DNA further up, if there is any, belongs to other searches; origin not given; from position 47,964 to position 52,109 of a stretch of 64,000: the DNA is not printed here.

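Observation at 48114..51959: Stand-alone 1281-aa helicase-nuclease fusion: candidate single-gene nucleic-acid surveillance or defence module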

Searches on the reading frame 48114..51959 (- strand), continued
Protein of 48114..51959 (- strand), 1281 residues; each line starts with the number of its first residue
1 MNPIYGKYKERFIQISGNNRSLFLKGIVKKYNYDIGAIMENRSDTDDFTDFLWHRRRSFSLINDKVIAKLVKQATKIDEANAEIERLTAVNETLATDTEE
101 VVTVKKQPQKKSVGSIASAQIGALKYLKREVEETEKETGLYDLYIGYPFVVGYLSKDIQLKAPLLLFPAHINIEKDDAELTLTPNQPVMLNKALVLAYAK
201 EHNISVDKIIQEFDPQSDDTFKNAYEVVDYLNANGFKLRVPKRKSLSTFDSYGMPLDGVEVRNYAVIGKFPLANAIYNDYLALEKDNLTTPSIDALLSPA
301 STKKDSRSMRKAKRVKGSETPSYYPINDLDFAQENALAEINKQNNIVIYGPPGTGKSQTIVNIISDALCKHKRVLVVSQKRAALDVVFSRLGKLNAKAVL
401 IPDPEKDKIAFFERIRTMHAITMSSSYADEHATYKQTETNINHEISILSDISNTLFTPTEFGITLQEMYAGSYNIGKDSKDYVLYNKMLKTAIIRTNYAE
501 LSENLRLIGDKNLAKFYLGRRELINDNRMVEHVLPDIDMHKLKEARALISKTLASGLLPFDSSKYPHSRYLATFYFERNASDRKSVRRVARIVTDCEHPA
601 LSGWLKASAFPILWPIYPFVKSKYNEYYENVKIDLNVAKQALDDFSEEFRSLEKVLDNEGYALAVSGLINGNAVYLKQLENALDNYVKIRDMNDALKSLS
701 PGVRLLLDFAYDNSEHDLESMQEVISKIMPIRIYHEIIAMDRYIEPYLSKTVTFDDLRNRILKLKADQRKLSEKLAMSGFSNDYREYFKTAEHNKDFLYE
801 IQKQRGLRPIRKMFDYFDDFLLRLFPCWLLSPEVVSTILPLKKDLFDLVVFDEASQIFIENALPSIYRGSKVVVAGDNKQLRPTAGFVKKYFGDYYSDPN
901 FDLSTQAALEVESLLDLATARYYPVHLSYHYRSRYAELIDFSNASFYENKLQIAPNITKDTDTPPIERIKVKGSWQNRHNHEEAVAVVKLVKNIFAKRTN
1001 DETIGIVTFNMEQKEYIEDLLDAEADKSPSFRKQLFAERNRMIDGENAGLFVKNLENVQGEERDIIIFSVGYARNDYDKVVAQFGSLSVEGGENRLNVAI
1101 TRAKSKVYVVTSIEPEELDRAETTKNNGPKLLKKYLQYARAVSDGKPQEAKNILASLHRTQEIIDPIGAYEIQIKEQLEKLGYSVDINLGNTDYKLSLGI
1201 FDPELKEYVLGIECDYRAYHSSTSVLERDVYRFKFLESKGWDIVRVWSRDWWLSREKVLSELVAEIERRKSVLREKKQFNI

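Call 58: get_annotated_region(hit=H1, flank=6000)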
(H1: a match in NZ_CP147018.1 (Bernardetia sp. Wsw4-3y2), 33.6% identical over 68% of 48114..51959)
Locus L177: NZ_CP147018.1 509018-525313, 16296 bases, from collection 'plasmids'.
description: Bernardetia sp. Wsw4-3y2 plasmid plasmd1, complete sequence
organism: Bernardetia sp. Wsw4-3y2 (NCBI taxid 3127471)
taxonomy: Bacteria; Bacteroidota; Cytophagia; Cytophagales; Bernardetiaceae; Bernardetia; Bernardetia sp. Wsw4-3y2
host: -; source: Red alga,Red algae; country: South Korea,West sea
typing (MOB-suite, as given by PLSDB): non-mobilizable
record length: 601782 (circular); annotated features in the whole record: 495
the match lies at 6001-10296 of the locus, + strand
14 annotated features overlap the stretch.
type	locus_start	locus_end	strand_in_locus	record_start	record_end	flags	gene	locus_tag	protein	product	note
CDS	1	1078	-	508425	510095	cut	-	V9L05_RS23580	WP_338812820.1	IS1182 family transposase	-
CDS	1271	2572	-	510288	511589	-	-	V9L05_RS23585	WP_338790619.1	adenylosuccinate synthase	GO:0006164 - purine nucleotide biosynthetic process [Evidence IEA]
CDS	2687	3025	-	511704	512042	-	-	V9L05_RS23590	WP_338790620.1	STAS domain-containing protein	-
CDS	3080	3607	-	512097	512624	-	-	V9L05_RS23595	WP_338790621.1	transcriptional repressor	-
CDS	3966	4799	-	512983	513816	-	-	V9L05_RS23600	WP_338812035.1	IS5 family transposase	-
CDS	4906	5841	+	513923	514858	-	gldA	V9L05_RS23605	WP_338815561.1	gliding motility-associated ABC transporter ATP-binding subunit GldA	-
CDS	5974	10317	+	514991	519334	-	-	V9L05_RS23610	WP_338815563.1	AAA domain-containing protein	-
CDS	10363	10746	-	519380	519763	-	-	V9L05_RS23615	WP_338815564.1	hypothetical protein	-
CDS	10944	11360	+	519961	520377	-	rnpA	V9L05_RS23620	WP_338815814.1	ribonuclease P protein component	GO:0006396 - RNA processing [Evidence IEA]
CDS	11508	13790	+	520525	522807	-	-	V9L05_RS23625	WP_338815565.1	amino acid permease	-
CDS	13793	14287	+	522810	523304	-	-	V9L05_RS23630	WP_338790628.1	TRAP transporter small permease subunit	-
CDS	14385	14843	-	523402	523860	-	-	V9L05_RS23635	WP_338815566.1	GatB/YqeY domain-containing protein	-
CDS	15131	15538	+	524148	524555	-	-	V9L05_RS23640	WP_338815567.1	hypothetical protein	-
CDS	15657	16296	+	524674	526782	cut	-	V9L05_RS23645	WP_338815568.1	DUF3352 domain-containing protein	-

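Call 59: search_protein_families(library=ncbifam, proteins=[L176:6495-12452:+, L177:5974-10317:+], max_evalue=1e-10)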
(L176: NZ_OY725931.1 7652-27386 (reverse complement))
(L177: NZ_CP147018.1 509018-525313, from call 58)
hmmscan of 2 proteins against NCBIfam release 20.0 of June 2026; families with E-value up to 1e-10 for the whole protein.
L176:6495-12452:+ (1985 aa): 5 families
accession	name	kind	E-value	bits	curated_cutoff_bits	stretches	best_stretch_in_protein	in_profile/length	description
NF058533.1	antiphage_ProA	equivalog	0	2196.8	1500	1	43-1952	1-1903/1903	anti-phage protein ProA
NF042953.1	Hhe_antiphage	equivalog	3.8e-230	767.2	2000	2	1089-1782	1023-1718/1797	DUF4011 domain-containing anti-phage protein Hhe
TIGR00376.1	TIGR00376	hypoth_equivalog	7.6e-32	110.5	348.9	1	663-757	140-224/639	IGHMBP2 family helicase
NF040671.1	PLuB_AAA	exception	2e-22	78.5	999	1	1340-1596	958-1230/1256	PLuB system helicase-like protein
TIGR01448.2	helicase_RecD2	equivalog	9.4e-11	40.6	500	0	670-742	297-366/713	SF1B family DNA helicase RecD2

L177:5974-10317:+ (1447 aa): 4 families
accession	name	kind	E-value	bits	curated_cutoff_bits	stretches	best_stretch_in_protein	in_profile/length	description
NF058533.1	antiphage_ProA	equivalog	3.6e-147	492.2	1500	1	284-1445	625-1694/1903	anti-phage protein ProA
NF042953.1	Hhe_antiphage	equivalog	1.9e-87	294.1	2000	3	1091-1323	1328-1566/1797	DUF4011 domain-containing anti-phage protein Hhe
TIGR00376.1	TIGR00376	hypoth_equivalog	1.5e-31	109.6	348.9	0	1173-1295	505-610/639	IGHMBP2 family helicase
NF040671.1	PLuB_AAA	exception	1.9e-27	95.1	999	1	1014-1294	962-1230/1256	PLuB system helicase-like protein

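Call 60: search_protein_families(library=pfam, proteins=[L176:6495-12452:+, L177:5974-10317:+], max_evalue=0.0001)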
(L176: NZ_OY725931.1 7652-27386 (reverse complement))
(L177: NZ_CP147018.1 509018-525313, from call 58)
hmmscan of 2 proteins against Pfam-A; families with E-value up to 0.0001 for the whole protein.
L176:6495-12452:+ (1985 aa): 9 families
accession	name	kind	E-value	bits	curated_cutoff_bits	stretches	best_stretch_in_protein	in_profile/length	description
PF13195.11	DUF4011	-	1e-49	169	22.2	1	410-581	1-158/158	Protein of unknown function (DUF4011)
PF18741.7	MTES_1575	-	9.5e-29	99.8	38.2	1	1648-1742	4-96/96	REase_MTES_1575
PF13086.12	AAA_11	-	2.3e-19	70.6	27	2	694-766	3-75/257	AAA domain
PF13087.12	AAA_12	-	1.8e-15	57.5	27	1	1412-1595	13-191/195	AAA domain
PF11784.13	DUF3320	-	5.8e-14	52.2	25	1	1824-1869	4-49/50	Protein of unknown function (DUF3320)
PF13245.12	AAA_19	-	5e-11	43.3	25.1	1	697-755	1-61/134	AAA domain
PF13604.12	AAA_30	-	2.5e-08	34.3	27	0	695-755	4-66/191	AAA domain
PF04851.21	ResIII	-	7.2e-06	26.5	22.5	0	696-774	7-95/164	Type III restriction enzyme, res subunit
PF01443.25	Viral_helicase1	-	1.2e-05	25.7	21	0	1341-1383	54-100/228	Viral superfamily 1 RNA helicase core domain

L177:5974-10317:+ (1447 aa): 6 families
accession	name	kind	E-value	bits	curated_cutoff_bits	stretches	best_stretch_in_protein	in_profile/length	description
PF13087.12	AAA_12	-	7.3e-21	75.1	27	1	1116-1294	16-192/195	AAA domain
PF13086.12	AAA_11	-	1.3e-14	55.1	27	2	309-453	2-147/257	AAA domain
PF13195.11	DUF4011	-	1.8e-09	38.2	22.2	1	76-155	73-155/158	Protein of unknown function (DUF4011)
PF13245.12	AAA_19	-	4.6e-06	27.3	25.1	0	313-382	1-71/134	AAA domain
PF13604.12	AAA_30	-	9.7e-06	25.9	27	1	309-371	2-66/191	AAA domain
PF00270.35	DEAD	-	7.9e-05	22.9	26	0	312-397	3-92/167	DEAD/DEAH box helicase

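Call 65: search_protein_families(library=padloc, proteins=[L008:1016-1771:-, L008:1929-2912:-, L008:3259-4821:-, L008:6730-7917:+, L008:12090-12452:+, L008:12756-13742:-, L013:380-1165:+, L013:1162-1872:+, L013:2382-2918:+, L013:6869-7435:+], max_evalue=0.001)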
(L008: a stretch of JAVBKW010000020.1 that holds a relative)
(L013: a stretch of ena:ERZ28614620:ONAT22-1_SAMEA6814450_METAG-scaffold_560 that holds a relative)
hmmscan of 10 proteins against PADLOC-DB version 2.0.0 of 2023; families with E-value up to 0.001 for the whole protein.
L008:1016-1771:- (251 aa): 1 family
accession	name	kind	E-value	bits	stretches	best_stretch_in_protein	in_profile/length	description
PDLC00446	JetA1|JetA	-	0.00017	18.4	1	181-231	156-206/505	DUF3375 domain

L008:1929-2912:- (327 aa): 8 families
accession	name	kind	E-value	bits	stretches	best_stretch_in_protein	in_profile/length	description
PDLC02926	HTH_VI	-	2.7e-08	31.9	1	13-73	2-62/92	-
PDLC03954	RmrA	-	7.2e-08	29.7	1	14-75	12-73/380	-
PDLC03951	RmrA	-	2.3e-07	28.1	1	18-78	14-72/400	-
PDLC03945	RmrA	-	5.1e-07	27.2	1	13-69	3-59/394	-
PDLC03952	RmrA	-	8.3e-05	19.6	1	18-63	28-73/395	-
PDLC03949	RmrA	-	0.00014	18.9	1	20-66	10-56/363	-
PDLC04775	PDC-M69A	-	0.00015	20.2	1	12-76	7-71/113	-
PDLC04760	PDC-M64C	-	0.00074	17.9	0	17-46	31-60/93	-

L008:3259-4821:- (520 aa): 1 family
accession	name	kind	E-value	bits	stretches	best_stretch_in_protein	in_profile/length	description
PDLC04689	PDC-M51A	-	3.7e-41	139.3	1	23-360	44-373/420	-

L008:6730-7917:+ (395 aa): 0 families

L008:12090-12452:+ (120 aa): 2 families
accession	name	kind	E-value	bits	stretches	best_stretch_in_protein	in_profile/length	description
PDLC04941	PDC-S16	-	2.1e-21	74.5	1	1-59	1-61/75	-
PDLC04942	PDC-S16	-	6.4e-21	72.9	1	1-59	1-61/75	-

L008:12756-13742:- (328 aa): 2 families
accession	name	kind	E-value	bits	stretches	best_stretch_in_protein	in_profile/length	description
PDLC04945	PDC-S18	-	1.7e-05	22.3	1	174-282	188-297/302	-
PDLC04946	PDC-S18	-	9.5e-05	19.5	1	169-284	201-318/365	-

L013:380-1165:+ (261 aa): 0 families

L013:1162-1872:+ (236 aa): 1 family
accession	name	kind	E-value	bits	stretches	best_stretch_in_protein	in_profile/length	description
PDLC03908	NsnC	-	0.00088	16.9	0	142-234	3-98/298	-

L013:2382-2918:+ (178 aa): 0 families

L013:6869-7435:+ (188 aa): 1 family
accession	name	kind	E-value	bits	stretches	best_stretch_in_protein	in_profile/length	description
PDLC03201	Specificity_I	-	0.00031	18.4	0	4-91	107-192/201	Type I specificity subunit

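Call 72: find_related_loci(query=A2, collection=genome_contigs, flank=8000)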
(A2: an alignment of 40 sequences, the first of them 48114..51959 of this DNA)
Query A2 (1281 aa) in genome_contigs; peptide patterns used: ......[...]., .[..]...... (x = any residue, [..] = any of these).
600 stretches matched a pattern (row limit reached: there are more); 589 encode a relative of the query (tblastn E <= 1e-3); the best 80 are kept; 80 distinct loci.
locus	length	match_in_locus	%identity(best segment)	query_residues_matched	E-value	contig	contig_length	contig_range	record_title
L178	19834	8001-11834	73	1-1276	0e+0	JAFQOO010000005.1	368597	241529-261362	MAG: Clostridia bacterium isolate RGIG2008 Goat_Colon-1__c194, whole genome shotgun sequence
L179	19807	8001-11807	60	1-1267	0e+0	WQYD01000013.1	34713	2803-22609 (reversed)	MAG: Bacillota bacterium isolate Emb289P3bin74 Ga0123356_10000812, whole genome shotgun sequence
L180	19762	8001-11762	60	1-1275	0e+0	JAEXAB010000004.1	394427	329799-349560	MAG: Bacillota bacterium isolate OH_SFB_23 k127_1247159, whole genome shotgun sequence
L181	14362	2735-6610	57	1-1270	0e+0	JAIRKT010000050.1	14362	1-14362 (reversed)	MAG: Christensenellaceae bacterium isolate Cc175_bin14 k119_2174322, whole genome shotgun sequence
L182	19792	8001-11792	49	1-1270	0e+0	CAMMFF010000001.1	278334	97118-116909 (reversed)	MAG: uncultured Clostridia bacterium isolate ERR4968681_bin.18_MetaWRAP_v1.1_MAG genome assembly, contig: NODE_19_length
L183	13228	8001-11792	49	1-1270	0e+0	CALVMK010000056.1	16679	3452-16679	MAG: uncultured Clostridia bacterium isolate E13__bin66 genome assembly, contig: E13__k127_1990941, whole genome shotgun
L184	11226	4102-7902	48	1-1276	0e+0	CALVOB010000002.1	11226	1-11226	MAG: uncultured Clostridia bacterium isolate E14__bin321 genome assembly, contig: E14__k127_969915, whole genome shotgun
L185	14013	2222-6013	47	1-1274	0e+0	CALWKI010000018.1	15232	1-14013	MAG: uncultured Clostridia bacterium isolate E27__bin405 genome assembly, contig: E27__k127_5577568, whole genome shotgu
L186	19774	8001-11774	47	1-1271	0e+0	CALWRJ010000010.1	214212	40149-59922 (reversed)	MAG: uncultured Clostridia bacterium isolate E08__bin294 genome assembly, contig: E08__k127_1733992, whole genome shotgu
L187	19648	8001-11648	46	1-1262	0e+0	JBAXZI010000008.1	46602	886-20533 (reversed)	MAG: Clostridia bacterium isolate SO_2016_CLC_T1_39 scaffold00238_PH3_Jul14_2016, whole genome shotgun sequence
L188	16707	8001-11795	50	1-1270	0e+0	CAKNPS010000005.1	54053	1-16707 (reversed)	MAG TPA_asm: uncultured Clostridia bacterium isolate ERR3414581_bin.102_metaWRAP_v1.1_MAG genome assembly, contig: NODE_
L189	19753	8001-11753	44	4-1270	0e+0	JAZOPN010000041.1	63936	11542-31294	MAG: Eubacteriales bacterium isolate T1900045573_YK20190267.MAGScoT_cleanbin_000029 SGB_7990_k141_1061967, whole genome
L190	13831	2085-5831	44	1-1270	0e+0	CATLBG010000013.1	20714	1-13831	MAG TPA_asm: uncultured Clostridia bacterium isolate MGG02817_1680015498 genome assembly, contig: ERR2136559_179, whole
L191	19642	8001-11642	43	1-1272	0e+0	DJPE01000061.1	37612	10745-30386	MAG TPA_asm: Christensenella sp. UBA6420 UBA6420_contig_4887, whole genome shotgun sequence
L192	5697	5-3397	45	135-1278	0e+0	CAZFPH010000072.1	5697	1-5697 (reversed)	MAG TPA_asm: uncultured Lachnospiraceae bacterium isolate SRP315200_co1_290 genome assembly, contig: NODE_35164_length_5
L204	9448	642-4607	36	1-1281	0e+0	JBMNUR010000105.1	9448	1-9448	MAG: Peptococcales bacterium isolate SBF912SR1HQ0049 scaffold_25293_c1, whole genome shotgun sequence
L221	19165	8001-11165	39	323-1267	4e-82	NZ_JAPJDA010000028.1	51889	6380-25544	Salinimicrobium profundisediminis strain MT39 NODE_28_length_51889_cov_303.614240_28, whole genome shotgun sequence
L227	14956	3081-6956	38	89-1266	4e-80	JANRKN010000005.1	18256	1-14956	MAG: Planctomycetota bacterium isolate bins.49 k141_2342940, whole genome shotgun sequence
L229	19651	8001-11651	37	121-1256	9e-80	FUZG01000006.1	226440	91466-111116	Lachnospiraceae bacterium strain KH1P17 genome assembly, contig: Ga0059119_106, whole genome shotgun sequence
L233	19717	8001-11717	37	121-1281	2e-79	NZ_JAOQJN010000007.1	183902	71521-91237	Bovifimicola ammoniilytica strain Sanger_97 .13414_6_2.7, whole genome shotgun sequence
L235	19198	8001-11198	37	330-1268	1e-78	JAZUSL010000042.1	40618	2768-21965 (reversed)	MAG: Bacteroidales bacterium isolate T1900044846_TS20190312.MAGScoT_cleanbin_000007 SGB_2975_k141_981362, whole genome s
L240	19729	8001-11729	36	124-1266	2e-77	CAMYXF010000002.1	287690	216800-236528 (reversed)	MAG TPA_asm: uncultured Clostridia bacterium isolate SRR10912533_bin.45_metaWRAP_v1.3_MAG genome assembly, contig: ERZ14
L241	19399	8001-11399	36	255-1266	2e-77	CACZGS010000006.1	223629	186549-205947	MAG: Ruminococcaceae bacterium isolate RUG12602 genome assembly, contig: RUG12602_asm_6, whole genome shotgun sequence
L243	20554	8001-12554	37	124-1267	3e-77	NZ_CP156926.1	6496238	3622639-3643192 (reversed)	Sporomusa aerivorans strain DSM 13326 chromosome, complete genome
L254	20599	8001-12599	36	124-1281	7e-76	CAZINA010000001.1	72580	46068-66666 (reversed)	MAG TPA_asm: uncultured Candidatus Bathyarchaeia archaeon isolate binchicken_co294_20 genome assembly, contig: NODE_644_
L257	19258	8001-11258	32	330-1266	1e-75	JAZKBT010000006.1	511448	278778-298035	MAG: Bacteroidota bacterium isolate ADI_H3L2_122-bin003 ADIH3L2_B003_0_000000000006, whole genome shotgun sequence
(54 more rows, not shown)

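Call 77: search_protein_families(library=padloc, alignment_id=A5, max_evalue=1e-10)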
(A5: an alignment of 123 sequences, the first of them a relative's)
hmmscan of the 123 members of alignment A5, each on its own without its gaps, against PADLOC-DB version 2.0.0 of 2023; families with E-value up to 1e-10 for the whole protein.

A. member 1, L178:6415-6909:- (164 aa): 0 families

B. families by the number of members that match (of 123 scanned): 3 families
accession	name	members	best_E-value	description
PDLC04135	mad3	6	9.9e-32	mads_3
PDLC04689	PDC-M51A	2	2.5e-14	-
PDLC02903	pVip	1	1.1e-11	Viperins not associated with kinases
